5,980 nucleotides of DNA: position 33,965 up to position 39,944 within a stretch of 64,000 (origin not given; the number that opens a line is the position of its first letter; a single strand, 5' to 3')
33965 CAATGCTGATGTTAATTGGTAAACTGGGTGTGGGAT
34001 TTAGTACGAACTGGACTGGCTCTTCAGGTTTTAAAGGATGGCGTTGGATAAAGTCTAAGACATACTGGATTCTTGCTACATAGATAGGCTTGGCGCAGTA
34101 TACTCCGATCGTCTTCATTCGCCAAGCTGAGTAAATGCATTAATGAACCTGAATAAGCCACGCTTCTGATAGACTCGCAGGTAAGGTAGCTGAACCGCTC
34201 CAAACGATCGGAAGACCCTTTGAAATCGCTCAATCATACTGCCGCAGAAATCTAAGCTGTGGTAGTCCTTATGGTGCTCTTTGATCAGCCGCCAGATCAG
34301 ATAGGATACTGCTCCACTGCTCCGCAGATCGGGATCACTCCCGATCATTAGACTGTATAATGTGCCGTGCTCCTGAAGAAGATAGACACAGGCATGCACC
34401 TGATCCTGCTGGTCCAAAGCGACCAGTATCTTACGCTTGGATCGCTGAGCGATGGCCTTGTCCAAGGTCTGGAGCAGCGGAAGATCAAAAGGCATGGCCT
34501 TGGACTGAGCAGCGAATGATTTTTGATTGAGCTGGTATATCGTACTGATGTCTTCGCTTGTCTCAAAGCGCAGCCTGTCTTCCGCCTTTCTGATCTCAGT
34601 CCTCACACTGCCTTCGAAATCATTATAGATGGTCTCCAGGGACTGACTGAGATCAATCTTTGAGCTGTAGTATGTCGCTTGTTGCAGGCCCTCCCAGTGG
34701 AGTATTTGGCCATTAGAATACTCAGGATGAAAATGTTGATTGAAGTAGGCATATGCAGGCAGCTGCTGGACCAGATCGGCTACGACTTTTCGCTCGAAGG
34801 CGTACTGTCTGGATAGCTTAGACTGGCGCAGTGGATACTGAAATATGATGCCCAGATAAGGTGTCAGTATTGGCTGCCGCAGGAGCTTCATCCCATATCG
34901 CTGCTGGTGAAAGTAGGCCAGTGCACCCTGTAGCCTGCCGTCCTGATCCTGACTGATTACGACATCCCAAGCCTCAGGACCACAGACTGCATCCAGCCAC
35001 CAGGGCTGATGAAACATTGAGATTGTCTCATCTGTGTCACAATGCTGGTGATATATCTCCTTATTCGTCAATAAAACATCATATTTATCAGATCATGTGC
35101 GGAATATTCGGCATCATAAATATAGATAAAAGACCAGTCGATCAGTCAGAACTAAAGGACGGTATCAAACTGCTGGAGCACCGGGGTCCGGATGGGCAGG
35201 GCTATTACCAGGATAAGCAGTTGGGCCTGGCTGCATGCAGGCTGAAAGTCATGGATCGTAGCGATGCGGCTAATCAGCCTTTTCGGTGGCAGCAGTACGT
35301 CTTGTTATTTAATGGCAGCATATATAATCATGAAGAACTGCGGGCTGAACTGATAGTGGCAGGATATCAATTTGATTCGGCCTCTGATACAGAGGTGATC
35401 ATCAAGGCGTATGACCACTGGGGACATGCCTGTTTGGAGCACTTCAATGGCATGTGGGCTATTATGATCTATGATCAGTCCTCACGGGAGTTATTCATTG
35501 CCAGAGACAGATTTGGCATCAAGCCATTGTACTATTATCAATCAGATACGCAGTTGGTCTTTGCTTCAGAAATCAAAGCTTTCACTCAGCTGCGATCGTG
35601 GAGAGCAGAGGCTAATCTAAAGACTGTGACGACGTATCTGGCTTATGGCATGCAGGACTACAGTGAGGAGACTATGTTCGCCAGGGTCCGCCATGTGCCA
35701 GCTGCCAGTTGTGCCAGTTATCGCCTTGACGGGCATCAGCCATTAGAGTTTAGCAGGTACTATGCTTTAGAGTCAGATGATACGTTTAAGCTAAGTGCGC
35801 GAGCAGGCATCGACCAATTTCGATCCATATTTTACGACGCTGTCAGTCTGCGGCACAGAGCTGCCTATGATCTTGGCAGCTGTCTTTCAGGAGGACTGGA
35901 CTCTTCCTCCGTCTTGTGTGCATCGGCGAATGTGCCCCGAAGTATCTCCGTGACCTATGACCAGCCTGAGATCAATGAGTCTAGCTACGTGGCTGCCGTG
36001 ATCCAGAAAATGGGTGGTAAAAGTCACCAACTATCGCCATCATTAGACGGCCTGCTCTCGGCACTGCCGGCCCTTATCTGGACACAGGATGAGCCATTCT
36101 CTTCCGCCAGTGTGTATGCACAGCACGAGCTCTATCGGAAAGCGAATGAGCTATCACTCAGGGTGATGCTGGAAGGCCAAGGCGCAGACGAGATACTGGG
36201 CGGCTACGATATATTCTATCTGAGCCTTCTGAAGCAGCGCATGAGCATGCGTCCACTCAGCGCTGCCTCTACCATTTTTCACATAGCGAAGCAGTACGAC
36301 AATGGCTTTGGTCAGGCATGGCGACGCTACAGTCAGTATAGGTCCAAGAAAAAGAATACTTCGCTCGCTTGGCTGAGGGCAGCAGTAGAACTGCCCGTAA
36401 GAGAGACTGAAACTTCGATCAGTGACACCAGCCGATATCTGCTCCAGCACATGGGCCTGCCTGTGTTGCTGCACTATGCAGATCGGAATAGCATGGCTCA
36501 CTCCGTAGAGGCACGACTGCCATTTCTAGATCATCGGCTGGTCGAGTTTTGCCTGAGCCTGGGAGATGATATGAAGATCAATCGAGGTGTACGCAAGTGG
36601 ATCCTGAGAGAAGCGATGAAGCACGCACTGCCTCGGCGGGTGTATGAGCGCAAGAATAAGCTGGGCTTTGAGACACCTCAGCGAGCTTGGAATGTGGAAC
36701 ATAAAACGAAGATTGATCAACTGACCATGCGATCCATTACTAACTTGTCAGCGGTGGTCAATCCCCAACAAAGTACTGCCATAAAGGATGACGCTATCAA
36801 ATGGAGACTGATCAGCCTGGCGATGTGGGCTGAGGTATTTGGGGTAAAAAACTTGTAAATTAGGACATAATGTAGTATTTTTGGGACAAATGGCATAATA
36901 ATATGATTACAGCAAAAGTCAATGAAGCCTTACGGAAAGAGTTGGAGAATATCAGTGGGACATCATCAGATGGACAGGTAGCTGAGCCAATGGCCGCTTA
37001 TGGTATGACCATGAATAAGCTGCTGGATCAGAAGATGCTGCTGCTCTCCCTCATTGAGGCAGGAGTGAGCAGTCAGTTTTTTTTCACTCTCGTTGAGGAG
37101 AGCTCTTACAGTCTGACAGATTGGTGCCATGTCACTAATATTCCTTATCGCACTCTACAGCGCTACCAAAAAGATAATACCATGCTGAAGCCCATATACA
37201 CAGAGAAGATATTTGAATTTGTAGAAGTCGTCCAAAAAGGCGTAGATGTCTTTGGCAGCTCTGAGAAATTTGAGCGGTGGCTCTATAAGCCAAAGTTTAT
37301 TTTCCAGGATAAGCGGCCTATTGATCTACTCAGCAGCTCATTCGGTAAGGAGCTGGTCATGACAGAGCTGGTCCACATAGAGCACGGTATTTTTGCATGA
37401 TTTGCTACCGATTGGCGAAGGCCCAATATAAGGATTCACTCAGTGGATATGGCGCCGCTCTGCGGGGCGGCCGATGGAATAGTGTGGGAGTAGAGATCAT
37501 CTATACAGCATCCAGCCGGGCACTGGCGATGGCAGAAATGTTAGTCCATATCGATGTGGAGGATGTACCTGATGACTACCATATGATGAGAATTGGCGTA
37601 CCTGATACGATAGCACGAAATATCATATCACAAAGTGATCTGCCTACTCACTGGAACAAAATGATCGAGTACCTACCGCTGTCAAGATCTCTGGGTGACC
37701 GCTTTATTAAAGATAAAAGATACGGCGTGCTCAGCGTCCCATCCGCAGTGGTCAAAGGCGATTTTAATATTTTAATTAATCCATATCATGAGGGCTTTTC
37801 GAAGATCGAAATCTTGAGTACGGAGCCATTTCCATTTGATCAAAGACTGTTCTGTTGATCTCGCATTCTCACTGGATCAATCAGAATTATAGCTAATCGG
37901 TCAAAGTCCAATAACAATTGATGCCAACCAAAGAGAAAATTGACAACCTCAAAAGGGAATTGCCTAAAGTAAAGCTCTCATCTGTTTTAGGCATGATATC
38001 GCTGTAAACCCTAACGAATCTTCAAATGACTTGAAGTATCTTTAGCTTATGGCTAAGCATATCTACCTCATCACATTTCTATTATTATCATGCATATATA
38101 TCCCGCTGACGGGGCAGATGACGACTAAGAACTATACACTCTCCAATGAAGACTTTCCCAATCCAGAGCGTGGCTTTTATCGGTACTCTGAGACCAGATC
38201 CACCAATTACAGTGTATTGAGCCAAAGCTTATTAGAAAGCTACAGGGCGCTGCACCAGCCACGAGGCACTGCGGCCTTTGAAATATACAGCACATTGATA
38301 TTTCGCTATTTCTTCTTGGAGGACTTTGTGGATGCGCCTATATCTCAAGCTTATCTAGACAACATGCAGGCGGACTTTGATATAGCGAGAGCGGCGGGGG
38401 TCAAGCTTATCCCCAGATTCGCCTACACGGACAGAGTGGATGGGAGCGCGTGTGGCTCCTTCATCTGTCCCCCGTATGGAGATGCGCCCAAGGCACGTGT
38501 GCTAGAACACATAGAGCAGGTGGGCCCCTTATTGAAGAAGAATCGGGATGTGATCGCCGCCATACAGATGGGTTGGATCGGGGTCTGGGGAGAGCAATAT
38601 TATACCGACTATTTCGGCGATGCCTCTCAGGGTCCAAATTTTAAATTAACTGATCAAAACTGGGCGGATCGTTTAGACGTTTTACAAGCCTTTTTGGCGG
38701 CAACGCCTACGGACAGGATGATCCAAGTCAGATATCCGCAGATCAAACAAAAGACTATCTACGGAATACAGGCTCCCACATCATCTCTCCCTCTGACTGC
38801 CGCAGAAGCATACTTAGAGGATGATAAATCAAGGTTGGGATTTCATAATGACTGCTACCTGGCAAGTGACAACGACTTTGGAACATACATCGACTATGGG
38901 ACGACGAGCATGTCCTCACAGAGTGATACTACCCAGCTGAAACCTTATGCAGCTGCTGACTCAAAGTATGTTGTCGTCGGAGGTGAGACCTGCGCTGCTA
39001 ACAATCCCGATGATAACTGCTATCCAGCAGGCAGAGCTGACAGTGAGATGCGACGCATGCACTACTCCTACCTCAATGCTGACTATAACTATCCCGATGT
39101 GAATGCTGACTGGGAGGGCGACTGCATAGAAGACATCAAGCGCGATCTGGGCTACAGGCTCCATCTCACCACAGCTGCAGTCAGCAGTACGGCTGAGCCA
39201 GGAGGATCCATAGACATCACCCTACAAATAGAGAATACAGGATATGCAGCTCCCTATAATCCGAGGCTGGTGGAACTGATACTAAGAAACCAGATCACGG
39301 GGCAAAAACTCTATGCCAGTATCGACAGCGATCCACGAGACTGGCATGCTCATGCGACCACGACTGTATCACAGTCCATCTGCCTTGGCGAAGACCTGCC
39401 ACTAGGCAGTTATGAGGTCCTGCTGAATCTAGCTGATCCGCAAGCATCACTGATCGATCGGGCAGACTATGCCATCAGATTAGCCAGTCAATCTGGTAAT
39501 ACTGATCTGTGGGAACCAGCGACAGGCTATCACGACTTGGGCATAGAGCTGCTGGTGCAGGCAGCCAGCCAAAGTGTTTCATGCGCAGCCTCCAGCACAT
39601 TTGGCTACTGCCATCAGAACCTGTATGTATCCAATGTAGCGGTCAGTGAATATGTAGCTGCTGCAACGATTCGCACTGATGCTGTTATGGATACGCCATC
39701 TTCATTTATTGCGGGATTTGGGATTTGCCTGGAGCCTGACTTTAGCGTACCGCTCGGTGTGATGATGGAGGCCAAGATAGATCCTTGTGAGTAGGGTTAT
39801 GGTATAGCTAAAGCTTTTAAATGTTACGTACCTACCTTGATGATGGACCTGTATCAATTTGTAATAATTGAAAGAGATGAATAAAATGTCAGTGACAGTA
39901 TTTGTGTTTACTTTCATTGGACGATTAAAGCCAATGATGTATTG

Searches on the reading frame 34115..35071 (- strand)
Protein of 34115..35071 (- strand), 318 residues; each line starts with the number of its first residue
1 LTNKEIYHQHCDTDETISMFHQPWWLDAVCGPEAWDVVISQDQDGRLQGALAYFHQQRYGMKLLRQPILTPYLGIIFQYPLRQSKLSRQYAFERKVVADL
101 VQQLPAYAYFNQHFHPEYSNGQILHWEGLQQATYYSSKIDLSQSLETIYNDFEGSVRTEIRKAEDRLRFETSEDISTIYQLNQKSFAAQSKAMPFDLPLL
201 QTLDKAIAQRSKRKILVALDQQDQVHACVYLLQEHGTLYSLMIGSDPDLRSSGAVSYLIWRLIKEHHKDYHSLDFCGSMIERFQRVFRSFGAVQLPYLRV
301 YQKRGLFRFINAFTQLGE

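Call 60: search_protein_families(library=pfam, proteins=[window:34115-35071:-], max_evalue=0.00001)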
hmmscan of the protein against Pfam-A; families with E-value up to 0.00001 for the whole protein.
window:34115-35071:- (318 aa): 1 family
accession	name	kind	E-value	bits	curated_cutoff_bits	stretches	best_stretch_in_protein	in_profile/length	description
PF13480.13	Acetyltransf_6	-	2e-14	54.4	22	1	155-277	6-136/143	Acetyltransferase (GNAT) domain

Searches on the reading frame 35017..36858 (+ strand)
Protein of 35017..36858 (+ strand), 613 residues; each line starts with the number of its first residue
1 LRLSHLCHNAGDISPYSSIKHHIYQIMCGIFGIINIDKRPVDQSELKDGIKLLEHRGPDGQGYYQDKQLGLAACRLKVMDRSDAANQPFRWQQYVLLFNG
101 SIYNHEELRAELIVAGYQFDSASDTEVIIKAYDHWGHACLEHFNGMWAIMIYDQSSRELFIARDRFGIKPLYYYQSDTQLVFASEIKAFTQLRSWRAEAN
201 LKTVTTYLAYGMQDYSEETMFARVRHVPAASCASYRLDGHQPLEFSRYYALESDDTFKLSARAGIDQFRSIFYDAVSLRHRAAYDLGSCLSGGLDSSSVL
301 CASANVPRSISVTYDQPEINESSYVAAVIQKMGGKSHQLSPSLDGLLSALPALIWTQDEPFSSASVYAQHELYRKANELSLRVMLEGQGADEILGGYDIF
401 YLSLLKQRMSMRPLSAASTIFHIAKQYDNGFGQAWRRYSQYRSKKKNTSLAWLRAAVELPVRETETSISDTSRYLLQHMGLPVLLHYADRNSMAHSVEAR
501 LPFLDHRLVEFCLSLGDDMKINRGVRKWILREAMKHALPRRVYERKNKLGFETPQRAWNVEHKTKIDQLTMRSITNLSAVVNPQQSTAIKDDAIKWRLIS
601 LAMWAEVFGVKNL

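Call 60: search_protein_families(library=pfam, proteins=[window:35017-36858:+], max_evalue=0.00001)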
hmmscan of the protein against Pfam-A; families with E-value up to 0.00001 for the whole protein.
window:35017-36858:+ (613 aa): 3 families
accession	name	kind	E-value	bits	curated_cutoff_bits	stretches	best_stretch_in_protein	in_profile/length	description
PF00733.27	Asn_synthase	-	3.3e-63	214.9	21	1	268-604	2-352/354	Asparagine synthase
PF13537.11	GATase_7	-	5.1e-43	146.4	25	1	75-190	3-122/123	Glutamine amidotransferase domain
PF13522.11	GATase_6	-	4.4e-41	140.4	27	1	58-185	1-130/130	Glutamine amidotransferase domain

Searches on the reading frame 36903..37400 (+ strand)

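Call 60: search_protein_families(library=pfam, proteins=[window:36903-37400:+], max_evalue=0.00001)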
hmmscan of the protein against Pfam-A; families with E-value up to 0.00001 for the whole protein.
window:36903-37400:+ (165 aa): 2 families
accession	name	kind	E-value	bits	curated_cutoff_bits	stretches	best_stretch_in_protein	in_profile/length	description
PF09722.15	Xre_MbcA_ParS_C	-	7.4e-11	42.3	24.5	1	114-162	3-51/51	Antitoxin Xre/MbcA/ParS C-terminal toxin-binding domain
PF20432.4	Xre-like-HTH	-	6.4e-07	30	25.8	1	47-107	2-62/63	Antitoxin Xre-like helix-turn-helix domain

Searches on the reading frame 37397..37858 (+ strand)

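Call 60: search_protein_families(library=pfam, proteins=[window:37397-37858:+], max_evalue=0.00001)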
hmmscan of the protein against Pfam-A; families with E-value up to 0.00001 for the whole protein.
window:37397-37858:+ (153 aa): 1 family
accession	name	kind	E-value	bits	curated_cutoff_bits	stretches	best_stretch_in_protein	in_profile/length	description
PF08808.17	RES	-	4.7e-26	92.1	23.2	1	3-148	2-157/157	RES domain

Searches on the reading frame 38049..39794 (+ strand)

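Call 60: search_protein_families(library=pfam, proteins=[window:38049-39794:+], max_evalue=0.00001)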
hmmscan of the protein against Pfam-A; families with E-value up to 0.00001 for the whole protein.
window:38049-39794:+ (581 aa): 2 families
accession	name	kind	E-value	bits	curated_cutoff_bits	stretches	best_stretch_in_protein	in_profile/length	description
PF16116.10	DUF4832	-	4.2e-60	203.6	29.2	1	262-479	1-215/216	Domain of unknown function (DUF4832)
PF16173.10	DUF4874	-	1.5e-40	138.9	30.1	1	38-231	1-158/159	Domain of unknown function (DUF4874)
